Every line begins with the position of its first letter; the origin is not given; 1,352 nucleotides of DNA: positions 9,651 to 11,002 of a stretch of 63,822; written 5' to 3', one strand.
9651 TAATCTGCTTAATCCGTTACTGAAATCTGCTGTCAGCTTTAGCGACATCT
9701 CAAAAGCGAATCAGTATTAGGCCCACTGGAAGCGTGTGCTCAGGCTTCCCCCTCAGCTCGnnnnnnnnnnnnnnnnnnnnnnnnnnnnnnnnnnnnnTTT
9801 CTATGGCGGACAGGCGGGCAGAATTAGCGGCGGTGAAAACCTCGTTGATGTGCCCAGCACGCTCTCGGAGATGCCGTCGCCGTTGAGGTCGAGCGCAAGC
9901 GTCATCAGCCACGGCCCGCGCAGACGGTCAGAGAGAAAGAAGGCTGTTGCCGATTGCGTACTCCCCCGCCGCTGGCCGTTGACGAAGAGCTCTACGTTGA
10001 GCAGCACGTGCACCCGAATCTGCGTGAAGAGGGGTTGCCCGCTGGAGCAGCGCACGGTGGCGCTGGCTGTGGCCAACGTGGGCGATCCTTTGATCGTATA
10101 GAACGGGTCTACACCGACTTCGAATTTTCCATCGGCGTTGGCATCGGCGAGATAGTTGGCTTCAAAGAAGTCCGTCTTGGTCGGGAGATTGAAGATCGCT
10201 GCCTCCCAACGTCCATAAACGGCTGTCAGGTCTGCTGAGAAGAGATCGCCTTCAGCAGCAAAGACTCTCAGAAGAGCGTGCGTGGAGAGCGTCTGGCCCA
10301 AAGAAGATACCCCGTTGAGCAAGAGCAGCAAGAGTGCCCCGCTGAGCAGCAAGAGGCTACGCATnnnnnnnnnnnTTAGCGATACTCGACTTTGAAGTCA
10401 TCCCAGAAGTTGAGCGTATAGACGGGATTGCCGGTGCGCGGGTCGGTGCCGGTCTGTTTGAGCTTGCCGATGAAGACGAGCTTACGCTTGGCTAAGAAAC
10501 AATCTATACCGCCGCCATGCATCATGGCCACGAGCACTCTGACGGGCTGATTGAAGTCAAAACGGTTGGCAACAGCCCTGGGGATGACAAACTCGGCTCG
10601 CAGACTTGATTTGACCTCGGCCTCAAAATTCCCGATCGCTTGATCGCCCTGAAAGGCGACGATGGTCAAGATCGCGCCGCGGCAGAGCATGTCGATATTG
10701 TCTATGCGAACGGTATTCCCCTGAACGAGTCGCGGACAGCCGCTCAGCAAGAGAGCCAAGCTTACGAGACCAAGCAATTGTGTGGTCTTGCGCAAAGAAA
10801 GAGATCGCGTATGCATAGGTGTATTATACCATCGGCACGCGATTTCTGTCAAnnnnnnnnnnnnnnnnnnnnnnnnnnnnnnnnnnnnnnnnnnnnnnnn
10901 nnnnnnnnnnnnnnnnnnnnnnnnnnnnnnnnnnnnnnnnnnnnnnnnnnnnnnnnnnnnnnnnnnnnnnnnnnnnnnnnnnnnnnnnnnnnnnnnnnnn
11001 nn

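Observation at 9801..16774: Envelope operon: Omp-alpha-like SLH/coiled-coil/TM anchor followed by three tandem paralogs of an unrecognised Cys-paired, Phe-terminated beta-rich protein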

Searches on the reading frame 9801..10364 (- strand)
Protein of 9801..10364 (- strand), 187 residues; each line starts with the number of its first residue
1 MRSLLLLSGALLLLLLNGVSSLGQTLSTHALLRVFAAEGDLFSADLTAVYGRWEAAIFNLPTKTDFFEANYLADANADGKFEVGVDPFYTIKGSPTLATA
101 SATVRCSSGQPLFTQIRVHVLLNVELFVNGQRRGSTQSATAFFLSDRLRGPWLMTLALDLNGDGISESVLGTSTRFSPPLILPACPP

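Call 3: search_protein_families(library=pfam, proteins=[window:9801-10364:-], max_evalue=1)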
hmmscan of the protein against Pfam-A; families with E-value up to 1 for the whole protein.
window:9801-10364:- (187 aa): 1 family
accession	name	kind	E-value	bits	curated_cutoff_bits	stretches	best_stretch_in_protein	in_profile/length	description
PF13517.12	FG-GAP_3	-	0.025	15.6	26.9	0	133-166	26-57/61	FG-GAP-like repeat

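Call 4: search_protein_families(library=ncbifam, proteins=[window:9801-10364:-], max_evalue=1)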
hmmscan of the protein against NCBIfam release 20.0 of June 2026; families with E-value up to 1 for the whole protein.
window:9801-10364:- (187 aa): 0 families

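Call 51: find_homologous_proteins(query=window:9801-10364:-)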
Query window:9801-10364:- (187 aa): 2 proteins with E <= 0.001 among 266 candidates.
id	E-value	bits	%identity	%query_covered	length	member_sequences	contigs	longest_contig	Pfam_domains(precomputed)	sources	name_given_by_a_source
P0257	2.1e-116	404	100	100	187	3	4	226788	-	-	-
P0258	2.0e-90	320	81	92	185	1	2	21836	-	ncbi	-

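Call 54: find_homologous_proteins(query=A3)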
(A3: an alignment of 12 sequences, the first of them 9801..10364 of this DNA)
Query A3 (12 sequences) (187 aa, profile of the alignment): 36 proteins with E <= 0.001 among 7770 candidates.
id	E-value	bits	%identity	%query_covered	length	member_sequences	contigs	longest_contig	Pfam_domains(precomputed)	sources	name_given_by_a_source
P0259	7.5e-101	354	54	87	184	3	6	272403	-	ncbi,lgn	-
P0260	2.6e-100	352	51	99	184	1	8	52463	-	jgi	jgi:hypothetical protein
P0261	6.0e-100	351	48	99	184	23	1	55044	-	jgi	jgi:hypothetical protein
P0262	9.1e-100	350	50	99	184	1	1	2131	-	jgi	jgi:hypothetical protein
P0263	1.4e-99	350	54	88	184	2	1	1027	-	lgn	-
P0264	6.0e-99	348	51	99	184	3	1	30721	-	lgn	-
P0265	7.3e-99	347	47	99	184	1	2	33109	-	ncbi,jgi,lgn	-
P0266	1.1e-98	347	50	99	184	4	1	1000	-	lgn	-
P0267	1.1e-98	347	50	99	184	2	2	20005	-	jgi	jgi:hypothetical protein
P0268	1.2e-98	347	48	99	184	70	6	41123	-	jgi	jgi:hypothetical protein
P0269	1.7e-98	346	52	94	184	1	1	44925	-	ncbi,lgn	-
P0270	6.5e-98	344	54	90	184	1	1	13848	-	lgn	-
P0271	7.2e-98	344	48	99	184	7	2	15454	-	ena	-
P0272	7.7e-98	344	52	94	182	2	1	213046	-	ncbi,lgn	-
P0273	1.6e-97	343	52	99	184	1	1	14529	-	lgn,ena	-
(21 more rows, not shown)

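Call 63: predict_structure(alignment_id=A4)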
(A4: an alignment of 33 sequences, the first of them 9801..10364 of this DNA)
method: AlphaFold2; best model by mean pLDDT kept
length: 187 residues; sequences in the alignment: 33
mean_pLDDT: 64.0   pTM: 0.55
mean pLDDT of the five models: 64.0, 59.5, 59.5, 58.3, 56.2
residues with pLDDT >= 90: 3; 70-90: 95; 50-70: 38; < 50: 51
segments of 3 or more residues with pLDDT < 50: 20-65, 79-81
pLDDT, mean of each block of 10 residues (from residue 1): 74 65 30 28 28 32 49 52 61 80 80 82 86 88 83 83 80 66 71
secondary structure, 60 per line:
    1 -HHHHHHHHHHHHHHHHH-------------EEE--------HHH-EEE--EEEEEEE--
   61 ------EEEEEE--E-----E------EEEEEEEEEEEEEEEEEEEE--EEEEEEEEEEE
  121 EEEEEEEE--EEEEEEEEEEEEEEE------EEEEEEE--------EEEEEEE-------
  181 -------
elements in order: H2-18 E32-34 E47-49 E52-58 E67-72 E88-107 E110-128 E131-145 E152-158 E167-173

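Call 66: fold_search(model_id=the predicted structure, library=pdb)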
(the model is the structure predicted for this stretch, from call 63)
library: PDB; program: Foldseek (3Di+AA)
matches with E <= 10: 313; with E <= 0.001: 0
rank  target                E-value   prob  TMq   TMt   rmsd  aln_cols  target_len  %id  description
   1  3q34_B                3.9e-01  0.08  0.17  0.18  15.8       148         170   12  The crystal structure of YceI-like family protein from Pseudomonas syringae (released 2011-02-23)
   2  9hch_d                5.5e-01  0.15  0.20  0.18  18.5       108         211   10  Mouse mitoribosome large subunit assembly intermediate bound to NSUN4, METRF4, GTPBP7 and the MALSU1-L0R8F8-mt-ACP com (released 2025-06-18)
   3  1om9_A                6.2e-01  0.06  0.16  0.19  20.5       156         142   10  Structure of the GGA1-appendage in complex with the p56 binding peptide (released 2003-07-29)
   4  5c0p                  1.0e+00  0.02  0.14  0.09  20.4       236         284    9  The crystal structure of endo-arabinase from Bacteroides thetaiotaomicron VPI-5482 (released 2015-07-01)
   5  4u8u_N                1.1e+00  0.06  0.14  0.13  12.6       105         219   10  The Crystallographic structure of the giant hemoglobin from Glossoscolex paulistus at 3.2 A resolution. (released 2015-06-10)
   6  5i7j_A                1.3e+00  0.06  0.15  0.15  18.0        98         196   16  Crystal Structure of Human SPLUNC1 Disulfide Mutant M3 (I76C, V214C) (released 2016-05-18)
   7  6yft_AA               1.3e+00  0.04  0.11  0.16  15.7       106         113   13  Virus-like particle of Wenzhou levi-like virus 1 (released 2020-09-02)
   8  8jva_F                1.4e+00  0.01  0.12  0.10  21.2       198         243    9  Cryo-EM structure of the N-terminal domain of Omicron BA.1 in complex with nanobody N235 and S2L20 Fab (released 2024-05-22)
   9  3q34_C                1.7e+00  0.04  0.17  0.19  15.3       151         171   11  The crystal structure of YceI-like family protein from Pseudomonas syringae (released 2011-02-23)
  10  3q34_A                1.7e+00  0.05  0.18  0.19  15.5       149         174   12  The crystal structure of YceI-like family protein from Pseudomonas syringae (released 2011-02-23)
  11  6baq_D                1.7e+00  0.04  0.13  0.13  17.2        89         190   19  Mus musculus BPIFA1 (released 2018-05-09)
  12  5ubj                  1.9e+00  0.02  0.14  0.10  20.6       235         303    6  Structure of an alpha-L-arabinofuranosidase (GH62) from Aspergillus nidulans (released 2017-09-27)
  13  9hae_C                2.1e+00  0.06  0.18  0.17  18.0       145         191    9  Dust mite allergen Der f 7 with computationally designed DerF7_b2 binder (released 2024-12-18)
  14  6yfe_AB               2.1e+00  0.04  0.14  0.18  16.4       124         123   18  Virus-like particle of Beihai levi-like virus 19 (released 2020-09-02)
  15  6baq_F                2.1e+00  0.03  0.13  0.12  17.2        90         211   20  Mus musculus BPIFA1 (released 2018-05-09)
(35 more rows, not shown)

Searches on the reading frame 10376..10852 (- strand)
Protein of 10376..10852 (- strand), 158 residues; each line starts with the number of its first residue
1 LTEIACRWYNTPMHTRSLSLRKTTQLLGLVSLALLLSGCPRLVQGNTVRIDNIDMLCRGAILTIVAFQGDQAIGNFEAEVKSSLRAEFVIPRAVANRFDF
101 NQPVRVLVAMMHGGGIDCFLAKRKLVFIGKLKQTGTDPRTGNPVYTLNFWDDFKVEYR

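Call 3: search_protein_families(library=pfam, proteins=[window:10376-10852:-], max_evalue=1)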
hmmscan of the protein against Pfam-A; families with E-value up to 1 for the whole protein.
window:10376-10852:- (158 aa): 0 families

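Call 4: search_protein_families(library=ncbifam, proteins=[window:10376-10852:-], max_evalue=1)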
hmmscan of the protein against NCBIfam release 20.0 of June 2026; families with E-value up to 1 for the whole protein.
window:10376-10852:- (158 aa): 0 families
